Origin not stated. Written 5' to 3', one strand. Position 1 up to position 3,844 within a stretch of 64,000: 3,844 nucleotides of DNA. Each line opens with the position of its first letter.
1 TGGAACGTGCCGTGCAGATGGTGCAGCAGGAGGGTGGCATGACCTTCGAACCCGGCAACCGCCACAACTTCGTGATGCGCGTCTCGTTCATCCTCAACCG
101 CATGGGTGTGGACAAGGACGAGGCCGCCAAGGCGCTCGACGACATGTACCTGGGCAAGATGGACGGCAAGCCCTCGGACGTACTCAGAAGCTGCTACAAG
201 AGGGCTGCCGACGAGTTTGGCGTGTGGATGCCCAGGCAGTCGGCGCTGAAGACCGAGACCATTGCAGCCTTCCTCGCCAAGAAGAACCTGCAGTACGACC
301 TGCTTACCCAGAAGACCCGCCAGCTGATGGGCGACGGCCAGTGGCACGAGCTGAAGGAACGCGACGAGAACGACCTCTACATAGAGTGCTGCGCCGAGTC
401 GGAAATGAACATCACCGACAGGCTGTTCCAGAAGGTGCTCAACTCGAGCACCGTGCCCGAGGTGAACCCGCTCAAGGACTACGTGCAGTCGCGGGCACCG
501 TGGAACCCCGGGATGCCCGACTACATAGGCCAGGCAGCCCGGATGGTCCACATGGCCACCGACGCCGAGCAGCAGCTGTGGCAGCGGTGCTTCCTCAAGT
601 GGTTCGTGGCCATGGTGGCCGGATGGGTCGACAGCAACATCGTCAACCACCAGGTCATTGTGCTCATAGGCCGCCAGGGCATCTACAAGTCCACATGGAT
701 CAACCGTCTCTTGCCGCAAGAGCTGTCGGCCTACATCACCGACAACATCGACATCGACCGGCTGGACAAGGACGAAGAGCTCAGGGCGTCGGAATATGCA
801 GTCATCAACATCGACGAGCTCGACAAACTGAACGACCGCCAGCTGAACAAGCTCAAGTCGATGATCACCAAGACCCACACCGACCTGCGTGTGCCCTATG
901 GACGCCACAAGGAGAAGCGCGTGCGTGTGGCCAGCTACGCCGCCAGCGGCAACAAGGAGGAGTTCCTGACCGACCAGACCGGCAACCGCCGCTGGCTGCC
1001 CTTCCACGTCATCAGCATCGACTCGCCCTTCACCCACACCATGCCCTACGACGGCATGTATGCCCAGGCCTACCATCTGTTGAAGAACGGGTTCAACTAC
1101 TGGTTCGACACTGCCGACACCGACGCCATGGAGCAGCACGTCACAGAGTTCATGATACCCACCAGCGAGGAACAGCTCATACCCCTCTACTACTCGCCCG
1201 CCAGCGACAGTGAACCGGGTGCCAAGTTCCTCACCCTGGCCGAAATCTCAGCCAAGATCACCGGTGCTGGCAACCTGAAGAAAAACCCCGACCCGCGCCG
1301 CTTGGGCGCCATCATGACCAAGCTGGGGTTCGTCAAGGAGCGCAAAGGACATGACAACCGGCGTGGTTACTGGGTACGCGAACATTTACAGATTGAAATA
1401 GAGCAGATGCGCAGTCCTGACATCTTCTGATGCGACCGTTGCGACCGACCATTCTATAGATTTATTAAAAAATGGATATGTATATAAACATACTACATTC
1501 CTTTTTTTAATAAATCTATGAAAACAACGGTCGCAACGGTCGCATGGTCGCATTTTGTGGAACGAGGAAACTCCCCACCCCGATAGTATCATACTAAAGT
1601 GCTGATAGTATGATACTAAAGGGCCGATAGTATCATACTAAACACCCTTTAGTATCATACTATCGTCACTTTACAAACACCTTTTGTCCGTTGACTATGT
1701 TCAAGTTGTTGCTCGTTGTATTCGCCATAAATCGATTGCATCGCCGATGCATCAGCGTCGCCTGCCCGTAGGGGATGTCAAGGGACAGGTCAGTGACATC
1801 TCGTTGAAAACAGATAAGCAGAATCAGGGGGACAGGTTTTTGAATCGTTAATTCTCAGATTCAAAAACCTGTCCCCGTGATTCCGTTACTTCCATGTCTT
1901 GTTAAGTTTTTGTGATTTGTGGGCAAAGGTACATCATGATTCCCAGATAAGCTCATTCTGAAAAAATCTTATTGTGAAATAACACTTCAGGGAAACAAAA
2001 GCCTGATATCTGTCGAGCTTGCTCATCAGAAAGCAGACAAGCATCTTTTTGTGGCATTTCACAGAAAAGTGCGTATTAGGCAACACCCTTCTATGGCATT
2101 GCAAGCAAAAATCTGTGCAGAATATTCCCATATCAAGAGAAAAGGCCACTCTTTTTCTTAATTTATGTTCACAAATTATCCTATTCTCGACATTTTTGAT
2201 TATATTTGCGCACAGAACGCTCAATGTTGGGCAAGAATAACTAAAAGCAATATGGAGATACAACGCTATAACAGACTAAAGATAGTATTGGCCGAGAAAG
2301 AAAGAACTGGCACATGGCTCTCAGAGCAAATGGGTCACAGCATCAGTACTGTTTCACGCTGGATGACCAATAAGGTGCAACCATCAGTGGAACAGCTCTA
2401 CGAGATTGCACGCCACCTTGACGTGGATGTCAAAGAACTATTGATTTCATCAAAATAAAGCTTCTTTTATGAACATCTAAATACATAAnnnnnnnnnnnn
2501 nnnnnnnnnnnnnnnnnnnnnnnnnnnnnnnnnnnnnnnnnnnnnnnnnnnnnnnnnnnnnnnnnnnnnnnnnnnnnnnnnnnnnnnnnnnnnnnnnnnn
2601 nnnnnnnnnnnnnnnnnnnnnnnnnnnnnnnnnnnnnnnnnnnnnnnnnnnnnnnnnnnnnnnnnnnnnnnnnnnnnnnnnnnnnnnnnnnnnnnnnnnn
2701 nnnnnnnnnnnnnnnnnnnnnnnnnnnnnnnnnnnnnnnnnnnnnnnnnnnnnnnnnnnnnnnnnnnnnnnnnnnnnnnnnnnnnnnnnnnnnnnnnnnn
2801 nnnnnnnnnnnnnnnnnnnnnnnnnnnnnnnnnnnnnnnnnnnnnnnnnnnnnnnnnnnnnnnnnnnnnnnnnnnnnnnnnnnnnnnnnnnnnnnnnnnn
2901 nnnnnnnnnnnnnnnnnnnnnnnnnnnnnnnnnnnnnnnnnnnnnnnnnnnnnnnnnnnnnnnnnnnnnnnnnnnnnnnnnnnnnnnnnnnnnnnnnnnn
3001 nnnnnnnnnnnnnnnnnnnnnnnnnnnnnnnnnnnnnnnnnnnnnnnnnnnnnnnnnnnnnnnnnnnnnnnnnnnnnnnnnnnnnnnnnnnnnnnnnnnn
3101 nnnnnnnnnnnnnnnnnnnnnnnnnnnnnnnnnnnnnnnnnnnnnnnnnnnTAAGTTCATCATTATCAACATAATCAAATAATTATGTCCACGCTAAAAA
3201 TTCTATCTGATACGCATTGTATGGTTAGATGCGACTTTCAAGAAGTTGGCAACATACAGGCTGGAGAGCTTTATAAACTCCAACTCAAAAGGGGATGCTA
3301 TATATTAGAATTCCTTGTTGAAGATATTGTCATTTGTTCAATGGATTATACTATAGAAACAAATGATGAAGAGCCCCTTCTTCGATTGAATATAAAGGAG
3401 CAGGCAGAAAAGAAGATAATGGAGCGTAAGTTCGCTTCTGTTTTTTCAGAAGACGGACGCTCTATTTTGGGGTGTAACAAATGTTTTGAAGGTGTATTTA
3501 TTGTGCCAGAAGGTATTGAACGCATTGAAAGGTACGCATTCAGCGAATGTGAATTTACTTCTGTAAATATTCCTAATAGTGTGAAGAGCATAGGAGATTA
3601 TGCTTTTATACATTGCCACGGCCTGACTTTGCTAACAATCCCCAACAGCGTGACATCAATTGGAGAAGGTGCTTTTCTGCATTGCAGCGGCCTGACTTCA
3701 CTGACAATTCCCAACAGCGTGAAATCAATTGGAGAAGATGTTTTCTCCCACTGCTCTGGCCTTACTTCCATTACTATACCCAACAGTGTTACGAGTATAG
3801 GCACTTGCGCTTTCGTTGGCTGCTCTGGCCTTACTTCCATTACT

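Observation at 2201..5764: Operon of an XRE regulator, a cytoplasmic trypsin-fold protease and an LRR-DEDDh exonuclease fusion: candidate undescribed sensor-effector (defence or element-control) system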

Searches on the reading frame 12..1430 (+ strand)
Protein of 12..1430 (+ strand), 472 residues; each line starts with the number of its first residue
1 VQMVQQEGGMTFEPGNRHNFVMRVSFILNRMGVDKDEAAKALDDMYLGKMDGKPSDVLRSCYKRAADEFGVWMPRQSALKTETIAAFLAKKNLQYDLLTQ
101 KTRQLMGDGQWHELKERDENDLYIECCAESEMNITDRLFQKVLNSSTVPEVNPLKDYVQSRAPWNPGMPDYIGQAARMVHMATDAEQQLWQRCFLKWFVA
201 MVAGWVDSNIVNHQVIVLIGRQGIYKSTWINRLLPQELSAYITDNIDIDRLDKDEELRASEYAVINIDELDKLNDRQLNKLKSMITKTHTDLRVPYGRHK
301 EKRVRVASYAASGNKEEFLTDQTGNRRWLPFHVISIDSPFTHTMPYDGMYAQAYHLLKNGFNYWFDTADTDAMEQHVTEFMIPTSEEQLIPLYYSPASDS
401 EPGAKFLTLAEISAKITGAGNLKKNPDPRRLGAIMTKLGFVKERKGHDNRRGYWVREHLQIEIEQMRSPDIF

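Call 3: search_protein_families(library=pfam, proteins=[window:12-1430:+], max_evalue=0.1)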
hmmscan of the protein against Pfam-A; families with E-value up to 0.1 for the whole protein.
window:12-1430:+ (472 aa): 5 families
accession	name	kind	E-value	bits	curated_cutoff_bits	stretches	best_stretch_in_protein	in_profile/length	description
PF05272.17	VapE-like_dom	-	2.4e-35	122.4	25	1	179-379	16-214/217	Virulence-associated protein E-like domain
PF19263.5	DUF5906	-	1.7e-05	25.8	27.6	1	218-327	1-114/114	Family of unknown function (DUF5906)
PF01468.23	GA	-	0.013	16.1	24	1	263-290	11-38/55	GA module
PF03193.22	RsgA_GTPase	-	0.027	14.7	30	1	211-237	104-130/174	RsgA GTPase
PF13401.12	AAA_22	-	0.079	13.7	27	0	259-285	81-108/130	AAA domain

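Call 4: search_protein_families(library=padloc, proteins=[window:12-1430:+], max_evalue=0.1)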
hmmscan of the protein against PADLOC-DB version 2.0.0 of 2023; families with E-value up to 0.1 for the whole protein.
window:12-1430:+ (472 aa): 0 families

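Call 7: search_protein_families(library=ncbifam, proteins=[window:12-1430:+], max_evalue=0.01)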
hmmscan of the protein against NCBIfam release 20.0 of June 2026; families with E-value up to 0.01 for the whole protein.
window:12-1430:+ (472 aa): 0 families

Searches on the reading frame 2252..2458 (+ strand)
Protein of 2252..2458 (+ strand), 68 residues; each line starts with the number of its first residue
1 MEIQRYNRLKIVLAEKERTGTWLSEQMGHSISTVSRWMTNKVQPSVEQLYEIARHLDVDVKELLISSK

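Call 3: search_protein_families(library=pfam, proteins=[window:2252-2458:+], max_evalue=0.1)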
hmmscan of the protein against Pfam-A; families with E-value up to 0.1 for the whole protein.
window:2252-2458:+ (68 aa): 6 families
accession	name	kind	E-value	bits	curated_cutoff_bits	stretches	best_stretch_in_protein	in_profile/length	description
PF13443.12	HTH_26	-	6.9e-09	36.3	22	1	8-65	1-59/63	Cro/C1-type HTH DNA-binding domain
PF01381.28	HTH_3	-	3.2e-08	33.9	23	1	23-63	15-55/55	Helix-turn-helix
PF13560.12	HTH_31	-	0.00025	21.7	27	1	17-62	14-60/64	Helix-turn-helix domain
PF07022.19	Phage_CI_repr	-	0.0054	17.5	22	1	23-66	18-60/65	Bacteriophage CI repressor helix-turn-helix domain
PF08667.16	BetR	-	0.02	15.5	21.6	1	13-64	19-69/148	BetR domain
PF06320.18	GCN5L1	-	0.048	14.3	23.9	1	24-65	20-61/114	GCN5-like protein 1 (GCN5L1)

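Call 4: search_protein_families(library=padloc, proteins=[window:2252-2458:+], max_evalue=0.1)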
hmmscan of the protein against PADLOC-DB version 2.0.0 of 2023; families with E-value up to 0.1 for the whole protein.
window:2252-2458:+ (68 aa): 10 families
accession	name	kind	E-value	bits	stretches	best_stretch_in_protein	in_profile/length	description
PDLC03954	RmrA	-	5.6e-07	26.8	1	7-63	13-69/380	-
PDLC03956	RmrA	-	2.2e-05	21.7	1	18-59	23-64/399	-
PDLC03951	RmrA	-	2.7e-05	21.3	1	7-63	11-67/400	-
PDLC02926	HTH_VI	-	4.3e-05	21.7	1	15-67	12-64/92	-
PDLC03948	RmrA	-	0.0013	15.6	1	11-59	15-63/397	-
PDLC03944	RmrA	-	0.0015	15.7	1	7-57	9-59/384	-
PDLC03946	RmrA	-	0.0022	14.8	1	7-58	5-56/357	-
PDLC04775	PDC-M69A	-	0.0038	15.7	1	8-66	11-69/113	-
PDLC03949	RmrA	-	0.0098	12.8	1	8-60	6-58/363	-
PDLC04760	PDC-M64C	-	0.017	13.5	1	7-60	29-82/93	-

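Call 7: search_protein_families(library=ncbifam, proteins=[window:2252-2458:+], max_evalue=0.01)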
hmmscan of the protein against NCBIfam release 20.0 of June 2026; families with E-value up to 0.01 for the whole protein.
window:2252-2458:+ (68 aa): 5 families
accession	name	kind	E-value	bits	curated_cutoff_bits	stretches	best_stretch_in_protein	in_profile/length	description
NF041951.1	phage_RstR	subfamily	9e-06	25.9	80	1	7-66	5-64/108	RstR family transcriptional repressor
NF010465.0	PRK13890.1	equivalog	2.1e-05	24.6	96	1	9-65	11-66/121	conjugal transfer protein TrbA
NF047948.1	male_kill_WMK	equivalog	0.0003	20.3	300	1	16-66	174-224/300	WO male-killing family protein Wmk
NF003158.0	PRK04132.1-3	equivalog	0.006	13.7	1750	1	12-64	412-464/1437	replication factor C small subunit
NF006328.0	PRK08558.1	equivalog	0.008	15.8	184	1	15-59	21-65/238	adenine phosphoribosyltransferase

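Call 58: search_protein_families(library=phrogs, proteins=[window:2252-2458:+], max_evalue=0.01)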
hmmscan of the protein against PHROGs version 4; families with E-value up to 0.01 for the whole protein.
window:2252-2458:+ (68 aa): 17 families
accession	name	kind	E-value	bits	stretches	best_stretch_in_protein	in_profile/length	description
phrog_2967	-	transcription regulation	1.6e-08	35.4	1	5-65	11-71/225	transcriptional regulator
phrog_4583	-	transcription regulation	3.1e-08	34.5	1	8-65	14-71/81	transcriptional repressor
phrog_8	-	transcription regulation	4.9e-08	33.8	1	6-66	78-138/346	transcriptional regulator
phrog_2328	-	transcription regulation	7e-08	33.3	1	7-61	18-72/128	transcriptional repressor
phrog_3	-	transcription regulation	3.8e-07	31.2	1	5-65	89-147/430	transcriptional repressor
phrog_2439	-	transcription regulation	5.6e-06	26.5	1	7-61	10-64/367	transcriptional regulator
phrog_3557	-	transcription regulation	1.1e-05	26.7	1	3-64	12-72/142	transcriptional regulator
phrog_3949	-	transcription regulation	2.2e-05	25.5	1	16-65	24-74/161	transcriptional repressor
phrog_5301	-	transcription regulation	2.6e-05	25.4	1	15-65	18-70/132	transcriptional repressor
phrog_4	-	transcription regulation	3.6e-05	23.9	1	5-64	137-192/400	transcriptional repressor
phrog_4779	-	transcription regulation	0.00025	22.5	1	7-54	5-57/98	transcriptional regulator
phrog_638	-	transcription regulation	0.002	19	1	23-65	23-65/145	transcriptional regulator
phrog_725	-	transcription regulation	0.0024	18.8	1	21-60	29-65/101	CII-like regulator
phrog_1373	-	transcription regulation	0.0033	18.4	1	23-64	82-123/166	transcriptional regulator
phrog_4441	-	DNA, RNA and nucleotide metabolism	0.0073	17.6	1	22-65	23-66/98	HTH DNA binding protein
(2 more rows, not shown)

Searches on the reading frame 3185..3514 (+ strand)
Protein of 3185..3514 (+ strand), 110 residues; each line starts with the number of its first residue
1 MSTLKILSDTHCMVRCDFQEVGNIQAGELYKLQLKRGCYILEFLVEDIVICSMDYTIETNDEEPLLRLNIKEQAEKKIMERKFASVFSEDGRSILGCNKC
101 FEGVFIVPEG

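Call 34: find_homologous_proteins(query=window:3185-3514:+, max_evalue=0.01)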
Query window:3185-3514:+ (110 aa): 6 proteins with E <= 0.01 among 6 candidates.
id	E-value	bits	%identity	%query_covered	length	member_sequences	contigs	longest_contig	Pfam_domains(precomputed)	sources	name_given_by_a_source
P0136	4.4e-58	212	90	100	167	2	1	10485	PF13306.13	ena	-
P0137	5.1e-50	186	85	100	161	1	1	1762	PF13306.13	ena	-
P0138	1.7e-39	152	68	100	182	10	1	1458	-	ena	-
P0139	7.3e-34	134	93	62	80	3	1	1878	-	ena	-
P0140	7.8e-32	128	87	63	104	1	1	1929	-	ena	-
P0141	2.1e-19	88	86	45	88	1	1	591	-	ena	-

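Call 35: find_encoding_contigs(protein=P0136, flank=10000, max_places=3)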
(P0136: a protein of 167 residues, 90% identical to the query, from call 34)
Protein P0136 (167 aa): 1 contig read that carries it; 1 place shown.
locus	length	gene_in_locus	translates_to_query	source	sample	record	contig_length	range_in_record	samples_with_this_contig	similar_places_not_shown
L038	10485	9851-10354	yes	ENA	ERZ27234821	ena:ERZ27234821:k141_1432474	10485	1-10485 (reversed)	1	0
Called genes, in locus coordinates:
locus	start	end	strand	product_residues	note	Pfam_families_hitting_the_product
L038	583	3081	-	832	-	PF09586:YfhO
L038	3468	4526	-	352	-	PF14684:Tricorn_C1, PF03572:Peptidase_S41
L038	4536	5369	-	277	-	PF11777:DUF3316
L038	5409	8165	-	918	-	PF00521:DNA_topoisoIV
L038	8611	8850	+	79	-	-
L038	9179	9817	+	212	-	PF00089:Trypsin (faint), PF13365:Trypsin_2 (weak)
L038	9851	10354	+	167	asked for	PF13306:LRR_5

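Call 50: search_protein_families(library=pfam, proteins=[L038:8611-8850:+], max_evalue=0.01)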
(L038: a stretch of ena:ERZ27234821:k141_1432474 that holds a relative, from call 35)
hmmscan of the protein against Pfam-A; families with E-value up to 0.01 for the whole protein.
L038:8611-8850:+ (79 aa): 1 family
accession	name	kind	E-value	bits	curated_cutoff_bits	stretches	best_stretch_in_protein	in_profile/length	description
PF17293.8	Arm-DNA-bind_5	-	0.00034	21.5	22.6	1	2-39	14-51/87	Arm DNA-binding domain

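Call 58: search_protein_families(library=phrogs, proteins=[window:3185-3484:+], max_evalue=0.01)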
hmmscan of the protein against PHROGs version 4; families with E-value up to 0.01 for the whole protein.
window:3185-3484:+ (100 aa): 0 families

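Call 59: search_protein_families(library=pfam, proteins=[window:3185-3484:+], max_evalue=10)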
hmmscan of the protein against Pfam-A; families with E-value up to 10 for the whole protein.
window:3185-3484:+ (100 aa): 0 families

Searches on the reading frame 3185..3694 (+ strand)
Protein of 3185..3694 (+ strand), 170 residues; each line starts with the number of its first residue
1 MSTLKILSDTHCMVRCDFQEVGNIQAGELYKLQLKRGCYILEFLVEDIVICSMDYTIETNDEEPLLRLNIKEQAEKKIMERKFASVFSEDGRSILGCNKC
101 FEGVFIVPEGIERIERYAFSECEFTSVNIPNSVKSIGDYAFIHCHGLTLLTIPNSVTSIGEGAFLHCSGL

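Call 57: predict_structure(alignment_id=A4)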
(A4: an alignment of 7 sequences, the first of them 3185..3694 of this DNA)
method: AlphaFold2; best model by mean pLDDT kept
length: 170 residues; sequences in the alignment: 7
mean_pLDDT: 47.4   pTM: 0.42
mean pLDDT of the five models: 47.4, 46.0, 45.6, 43.2, 43.0
residues with pLDDT >= 90: 0; 70-90: 29; 50-70: 36; < 50: 105
segments of 3 or more residues with pLDDT < 50: 1-102
pLDDT, mean of each block of 10 residues (from residue 1): 25 31 33 40 36 33 34 39 35 35 54 60 63 77 65 82 62
secondary structure, 60 per line:
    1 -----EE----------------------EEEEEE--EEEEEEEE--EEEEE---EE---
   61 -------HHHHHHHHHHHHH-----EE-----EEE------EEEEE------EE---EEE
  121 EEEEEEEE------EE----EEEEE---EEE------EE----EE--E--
elements in order: E30-35 E38-45 E48-52 H68-80 E93-95 E102-106 E118-128 E141-145 E149-151
